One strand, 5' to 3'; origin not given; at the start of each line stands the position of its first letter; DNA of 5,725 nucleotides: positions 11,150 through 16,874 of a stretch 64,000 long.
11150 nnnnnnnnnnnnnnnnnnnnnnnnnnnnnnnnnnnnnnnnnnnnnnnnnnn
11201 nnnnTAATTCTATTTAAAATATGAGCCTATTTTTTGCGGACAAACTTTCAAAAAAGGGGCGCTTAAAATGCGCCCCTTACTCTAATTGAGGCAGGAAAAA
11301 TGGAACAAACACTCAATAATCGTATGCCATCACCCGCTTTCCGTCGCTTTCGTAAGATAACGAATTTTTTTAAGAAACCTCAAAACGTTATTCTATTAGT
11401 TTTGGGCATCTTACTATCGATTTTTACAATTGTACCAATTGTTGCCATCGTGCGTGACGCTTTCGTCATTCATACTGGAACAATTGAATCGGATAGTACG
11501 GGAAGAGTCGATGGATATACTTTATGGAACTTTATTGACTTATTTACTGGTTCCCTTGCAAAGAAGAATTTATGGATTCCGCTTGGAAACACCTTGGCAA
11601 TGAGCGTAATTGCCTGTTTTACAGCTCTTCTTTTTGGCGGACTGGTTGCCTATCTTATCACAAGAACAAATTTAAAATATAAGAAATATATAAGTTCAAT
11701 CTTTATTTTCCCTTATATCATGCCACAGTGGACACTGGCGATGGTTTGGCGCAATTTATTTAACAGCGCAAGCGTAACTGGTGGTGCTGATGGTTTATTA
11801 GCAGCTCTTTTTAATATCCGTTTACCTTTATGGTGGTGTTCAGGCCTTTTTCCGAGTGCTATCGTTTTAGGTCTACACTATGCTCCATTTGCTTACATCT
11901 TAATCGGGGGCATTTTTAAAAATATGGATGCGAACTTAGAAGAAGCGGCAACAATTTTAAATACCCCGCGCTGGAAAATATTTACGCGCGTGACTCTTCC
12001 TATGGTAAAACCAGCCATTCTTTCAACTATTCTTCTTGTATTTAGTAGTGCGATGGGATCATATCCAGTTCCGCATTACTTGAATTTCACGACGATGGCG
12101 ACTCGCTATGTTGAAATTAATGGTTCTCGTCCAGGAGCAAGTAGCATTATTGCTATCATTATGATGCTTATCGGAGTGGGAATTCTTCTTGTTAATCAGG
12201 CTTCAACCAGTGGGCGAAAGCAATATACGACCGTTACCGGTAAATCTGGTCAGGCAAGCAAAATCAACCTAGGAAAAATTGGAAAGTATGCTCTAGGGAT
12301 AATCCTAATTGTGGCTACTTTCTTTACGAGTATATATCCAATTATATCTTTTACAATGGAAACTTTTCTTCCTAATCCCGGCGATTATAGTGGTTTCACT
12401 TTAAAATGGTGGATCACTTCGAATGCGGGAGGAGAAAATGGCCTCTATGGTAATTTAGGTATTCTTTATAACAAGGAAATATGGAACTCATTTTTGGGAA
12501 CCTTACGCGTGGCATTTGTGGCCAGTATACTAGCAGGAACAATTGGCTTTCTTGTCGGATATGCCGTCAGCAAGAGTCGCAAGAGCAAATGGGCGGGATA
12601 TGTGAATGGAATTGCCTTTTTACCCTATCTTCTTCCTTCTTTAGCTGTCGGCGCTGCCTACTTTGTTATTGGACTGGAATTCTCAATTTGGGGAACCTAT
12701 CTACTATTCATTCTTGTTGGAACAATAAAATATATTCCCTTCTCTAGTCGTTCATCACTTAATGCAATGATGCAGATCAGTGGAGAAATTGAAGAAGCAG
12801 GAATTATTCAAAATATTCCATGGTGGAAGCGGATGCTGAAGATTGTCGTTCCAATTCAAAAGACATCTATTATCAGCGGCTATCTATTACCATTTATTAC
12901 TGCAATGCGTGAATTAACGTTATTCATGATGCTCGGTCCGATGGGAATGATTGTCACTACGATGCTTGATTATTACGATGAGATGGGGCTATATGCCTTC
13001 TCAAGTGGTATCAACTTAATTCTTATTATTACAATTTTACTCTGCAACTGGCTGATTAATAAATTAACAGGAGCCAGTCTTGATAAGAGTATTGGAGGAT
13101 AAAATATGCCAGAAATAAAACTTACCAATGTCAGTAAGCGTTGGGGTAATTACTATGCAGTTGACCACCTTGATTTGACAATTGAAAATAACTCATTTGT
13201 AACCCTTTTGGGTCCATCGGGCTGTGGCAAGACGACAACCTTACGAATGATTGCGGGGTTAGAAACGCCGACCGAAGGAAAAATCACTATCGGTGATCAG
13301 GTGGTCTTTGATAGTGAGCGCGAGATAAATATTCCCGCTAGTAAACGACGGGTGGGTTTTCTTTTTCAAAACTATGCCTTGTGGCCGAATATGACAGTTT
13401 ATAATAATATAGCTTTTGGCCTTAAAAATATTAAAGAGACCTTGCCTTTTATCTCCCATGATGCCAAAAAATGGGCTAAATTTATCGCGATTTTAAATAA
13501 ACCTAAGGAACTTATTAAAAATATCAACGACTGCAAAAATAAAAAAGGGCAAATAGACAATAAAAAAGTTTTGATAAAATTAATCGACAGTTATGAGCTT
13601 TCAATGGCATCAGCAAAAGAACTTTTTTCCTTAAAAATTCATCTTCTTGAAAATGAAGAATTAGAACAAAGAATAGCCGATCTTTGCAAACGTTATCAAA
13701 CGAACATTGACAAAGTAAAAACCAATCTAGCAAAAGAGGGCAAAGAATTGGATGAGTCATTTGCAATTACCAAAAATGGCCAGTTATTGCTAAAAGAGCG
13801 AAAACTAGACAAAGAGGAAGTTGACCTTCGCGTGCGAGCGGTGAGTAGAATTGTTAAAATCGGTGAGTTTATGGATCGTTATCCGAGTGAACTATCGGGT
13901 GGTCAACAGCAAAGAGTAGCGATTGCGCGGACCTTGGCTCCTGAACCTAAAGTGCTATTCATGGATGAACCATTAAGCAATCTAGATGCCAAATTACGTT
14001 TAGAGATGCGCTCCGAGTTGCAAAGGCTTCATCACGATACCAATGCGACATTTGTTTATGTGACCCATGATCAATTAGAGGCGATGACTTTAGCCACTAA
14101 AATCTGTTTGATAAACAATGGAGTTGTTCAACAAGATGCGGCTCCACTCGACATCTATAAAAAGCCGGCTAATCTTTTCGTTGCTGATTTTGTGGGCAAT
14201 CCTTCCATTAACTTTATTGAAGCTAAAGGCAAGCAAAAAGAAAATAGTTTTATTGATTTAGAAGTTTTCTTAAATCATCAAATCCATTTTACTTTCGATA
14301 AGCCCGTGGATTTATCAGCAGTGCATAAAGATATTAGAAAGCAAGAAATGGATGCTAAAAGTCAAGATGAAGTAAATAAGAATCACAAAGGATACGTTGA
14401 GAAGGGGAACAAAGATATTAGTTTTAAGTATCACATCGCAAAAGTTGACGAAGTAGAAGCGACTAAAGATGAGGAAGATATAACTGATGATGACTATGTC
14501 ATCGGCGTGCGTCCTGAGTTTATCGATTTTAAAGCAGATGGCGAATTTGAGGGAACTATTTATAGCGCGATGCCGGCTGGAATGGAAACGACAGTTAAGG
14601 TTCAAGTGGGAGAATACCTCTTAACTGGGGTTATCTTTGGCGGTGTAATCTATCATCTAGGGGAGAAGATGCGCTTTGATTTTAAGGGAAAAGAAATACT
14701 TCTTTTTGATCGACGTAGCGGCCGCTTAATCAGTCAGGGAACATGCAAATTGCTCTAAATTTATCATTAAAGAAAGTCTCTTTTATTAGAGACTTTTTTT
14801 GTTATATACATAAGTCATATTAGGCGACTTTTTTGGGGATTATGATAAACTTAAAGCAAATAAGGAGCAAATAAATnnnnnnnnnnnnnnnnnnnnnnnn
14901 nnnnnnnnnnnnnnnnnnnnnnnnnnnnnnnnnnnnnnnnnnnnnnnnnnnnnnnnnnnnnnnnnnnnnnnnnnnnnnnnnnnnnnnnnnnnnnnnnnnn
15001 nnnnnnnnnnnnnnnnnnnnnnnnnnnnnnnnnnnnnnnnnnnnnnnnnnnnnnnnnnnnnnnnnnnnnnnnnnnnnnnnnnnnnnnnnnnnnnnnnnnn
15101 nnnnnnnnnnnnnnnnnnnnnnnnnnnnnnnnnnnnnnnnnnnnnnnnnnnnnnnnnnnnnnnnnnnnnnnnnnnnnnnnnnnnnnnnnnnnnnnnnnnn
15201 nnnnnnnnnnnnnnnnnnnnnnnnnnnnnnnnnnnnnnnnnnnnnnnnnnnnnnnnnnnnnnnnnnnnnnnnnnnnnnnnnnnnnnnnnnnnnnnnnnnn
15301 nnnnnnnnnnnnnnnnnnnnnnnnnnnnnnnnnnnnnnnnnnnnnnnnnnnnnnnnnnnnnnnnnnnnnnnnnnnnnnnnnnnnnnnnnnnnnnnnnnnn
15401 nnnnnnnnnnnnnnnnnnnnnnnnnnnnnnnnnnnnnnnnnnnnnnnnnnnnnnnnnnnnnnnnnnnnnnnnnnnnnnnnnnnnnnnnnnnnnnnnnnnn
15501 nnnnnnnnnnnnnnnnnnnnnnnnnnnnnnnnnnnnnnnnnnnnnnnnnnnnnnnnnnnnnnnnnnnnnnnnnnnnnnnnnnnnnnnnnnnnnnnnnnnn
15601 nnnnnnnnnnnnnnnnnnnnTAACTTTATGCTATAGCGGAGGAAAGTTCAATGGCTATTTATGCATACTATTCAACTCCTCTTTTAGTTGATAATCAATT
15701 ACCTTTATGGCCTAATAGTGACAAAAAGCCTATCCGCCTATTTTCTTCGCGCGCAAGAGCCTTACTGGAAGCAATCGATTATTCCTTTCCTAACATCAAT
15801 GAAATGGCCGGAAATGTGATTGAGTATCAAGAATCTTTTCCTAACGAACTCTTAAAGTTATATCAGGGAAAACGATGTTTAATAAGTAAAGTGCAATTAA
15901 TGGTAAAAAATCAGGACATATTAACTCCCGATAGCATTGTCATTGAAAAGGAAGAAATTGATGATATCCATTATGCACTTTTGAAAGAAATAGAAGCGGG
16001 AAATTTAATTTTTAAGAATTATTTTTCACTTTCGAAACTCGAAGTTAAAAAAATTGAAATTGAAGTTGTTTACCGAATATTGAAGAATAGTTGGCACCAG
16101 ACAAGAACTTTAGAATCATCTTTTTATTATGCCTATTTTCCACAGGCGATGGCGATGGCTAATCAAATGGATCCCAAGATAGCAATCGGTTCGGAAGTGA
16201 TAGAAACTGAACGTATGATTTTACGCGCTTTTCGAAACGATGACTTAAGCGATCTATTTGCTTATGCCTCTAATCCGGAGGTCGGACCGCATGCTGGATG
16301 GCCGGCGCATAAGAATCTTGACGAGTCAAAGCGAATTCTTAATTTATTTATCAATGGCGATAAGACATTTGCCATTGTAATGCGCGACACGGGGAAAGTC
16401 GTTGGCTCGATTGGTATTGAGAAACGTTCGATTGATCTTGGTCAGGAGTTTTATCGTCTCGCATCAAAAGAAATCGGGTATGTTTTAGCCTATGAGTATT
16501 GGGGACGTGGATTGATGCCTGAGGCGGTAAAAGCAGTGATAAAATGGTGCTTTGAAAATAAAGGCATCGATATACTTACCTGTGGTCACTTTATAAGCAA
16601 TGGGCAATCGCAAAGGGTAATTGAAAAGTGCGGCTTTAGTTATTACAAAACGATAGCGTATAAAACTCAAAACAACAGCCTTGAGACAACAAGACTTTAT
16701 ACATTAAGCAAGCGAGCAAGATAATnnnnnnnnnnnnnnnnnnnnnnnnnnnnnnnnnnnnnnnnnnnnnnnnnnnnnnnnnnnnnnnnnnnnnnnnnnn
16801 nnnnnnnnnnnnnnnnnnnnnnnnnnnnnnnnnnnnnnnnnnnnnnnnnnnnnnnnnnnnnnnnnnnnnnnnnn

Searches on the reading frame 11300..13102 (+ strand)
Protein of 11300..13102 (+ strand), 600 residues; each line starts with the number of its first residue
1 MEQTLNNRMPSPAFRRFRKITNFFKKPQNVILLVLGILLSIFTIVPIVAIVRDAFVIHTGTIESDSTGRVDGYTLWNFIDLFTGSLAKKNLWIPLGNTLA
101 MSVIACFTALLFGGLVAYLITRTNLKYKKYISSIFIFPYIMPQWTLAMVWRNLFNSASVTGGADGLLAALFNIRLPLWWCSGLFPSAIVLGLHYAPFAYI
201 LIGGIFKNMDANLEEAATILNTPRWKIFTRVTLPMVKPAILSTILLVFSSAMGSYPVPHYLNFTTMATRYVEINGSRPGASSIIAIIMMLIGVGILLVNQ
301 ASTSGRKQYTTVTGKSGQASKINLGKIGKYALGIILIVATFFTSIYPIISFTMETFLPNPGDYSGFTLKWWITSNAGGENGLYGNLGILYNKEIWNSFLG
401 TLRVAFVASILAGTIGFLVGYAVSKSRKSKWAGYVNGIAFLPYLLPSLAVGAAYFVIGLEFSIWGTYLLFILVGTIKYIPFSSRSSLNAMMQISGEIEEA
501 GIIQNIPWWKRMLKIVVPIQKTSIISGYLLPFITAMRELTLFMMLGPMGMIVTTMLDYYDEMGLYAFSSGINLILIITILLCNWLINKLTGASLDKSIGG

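Call 39: search_protein_families(library=pfam, proteins=[window:11300-13102:+], max_evalue=0.001)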
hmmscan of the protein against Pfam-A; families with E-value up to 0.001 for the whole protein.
window:11300-13102:+ (600 aa): 1 family
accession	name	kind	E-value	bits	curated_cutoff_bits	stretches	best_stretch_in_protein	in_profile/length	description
PF00528.27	BPD_transp_1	-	5e-21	75.7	26.4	2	110-297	2-173/184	Binding-protein-dependent transport system inner membrane component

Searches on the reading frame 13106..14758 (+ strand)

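Call 60: search_protein_families(library=ncbifam, proteins=[window:13106-14758:+], max_evalue=0.00001)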
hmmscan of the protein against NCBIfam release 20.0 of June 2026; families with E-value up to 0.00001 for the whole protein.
window:13106-14758:+ (550 aa): 180 families (the best 25 are shown)
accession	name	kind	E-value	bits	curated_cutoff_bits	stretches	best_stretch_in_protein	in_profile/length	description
NF008653.0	PRK11650.1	subfamily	8.9e-101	337.5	432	2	221-415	93-285/357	sn-glycerol-3-phosphate ABC transporter ATP-binding protein UgpC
TIGR03265.1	PhnT2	equivalog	3.7e-88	296.1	457.7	2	219-448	91-309/353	putative 2-aminoethylphosphonate ABC transporter ATP-binding protein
NF008233.0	PRK11000.1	equivalog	1.2e-86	290.9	568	2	220-395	91-266/369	maltose/maltodextrin ABC transporter ATP-binding protein MalK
NF040933.2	ABC_arch_GlcV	equivalog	1.2e-86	290.8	450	2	227-439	106-310/357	glucose ABC transporter ATP-binding protein GlcV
NF006987.0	PRK09452.1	equivalog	4.6e-86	288.9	482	2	220-418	105-307/378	spermidine/putrescine ABC transporter ATP-binding protein PotA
NF043075.1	MMSYN1_0197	equivalog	7.8e-83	278.2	550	2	222-416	92-284/341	spermidine/putrescine ABC transporter ATP-binding protein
TIGR01187.1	potA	subfamily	2.5e-80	270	355.6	2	221-426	59-263/325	polyamine ABC transporter ATP-binding protein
TIGR00968.1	3a0106s01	subfamily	5.7e-77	258.4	342.75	2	220-365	88-233/237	sulfate ABC transporter ATP-binding protein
NF008513.0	PRK11432.1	equivalog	8.6e-76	255.1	496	2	221-394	95-266/351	ferric ABC transporter ATP-binding protein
TIGR03258.1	PhnT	equivalog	1e-67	228.7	499.15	2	221-384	97-261/359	2-aminoethylphosphonate ABC transport system ATP-binding subunit PhnT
NF008105.0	PRK10851.1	equivalog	2e-66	224.1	502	2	228-373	102-245/362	sulfate/thiosulfate ABC transporter ATP-binding protein CysA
NF040840.2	tungstate_WtpC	equivalog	3e-66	224.1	440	2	227-382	95-249/347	tungstate ABC transporter ATP-binding protein WtpC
NF008621.0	PRK11607.1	equivalog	7.4e-65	219.2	613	2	219-412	106-299/377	putrescine ABC transporter ATP-binding subunit PotG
TIGR01186.1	proV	subfamily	1.4e-59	202.1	326.6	2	220-369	87-236/363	betaine/proline/choline family ABC transporter ATP-binding protein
TIGR02142.1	modC_ABC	equivalog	9.2e-53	179.7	285.05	2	232-354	101-223/353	molybdenum ABC transporter ATP-binding protein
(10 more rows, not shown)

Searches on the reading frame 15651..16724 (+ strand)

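Call 60: search_protein_families(library=ncbifam, proteins=[window:15651-16724:+], max_evalue=0.00001)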
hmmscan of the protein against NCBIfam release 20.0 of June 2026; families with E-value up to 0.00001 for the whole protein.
window:15651-16724:+ (357 aa): 1 family
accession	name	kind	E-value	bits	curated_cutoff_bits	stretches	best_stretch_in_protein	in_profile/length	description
NF040702.1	ileS_w_GNAT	exception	2.5e-08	32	1999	1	174-340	272-428/1100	isoleucine--tRNA ligase, N-acetyltransferase domain-containing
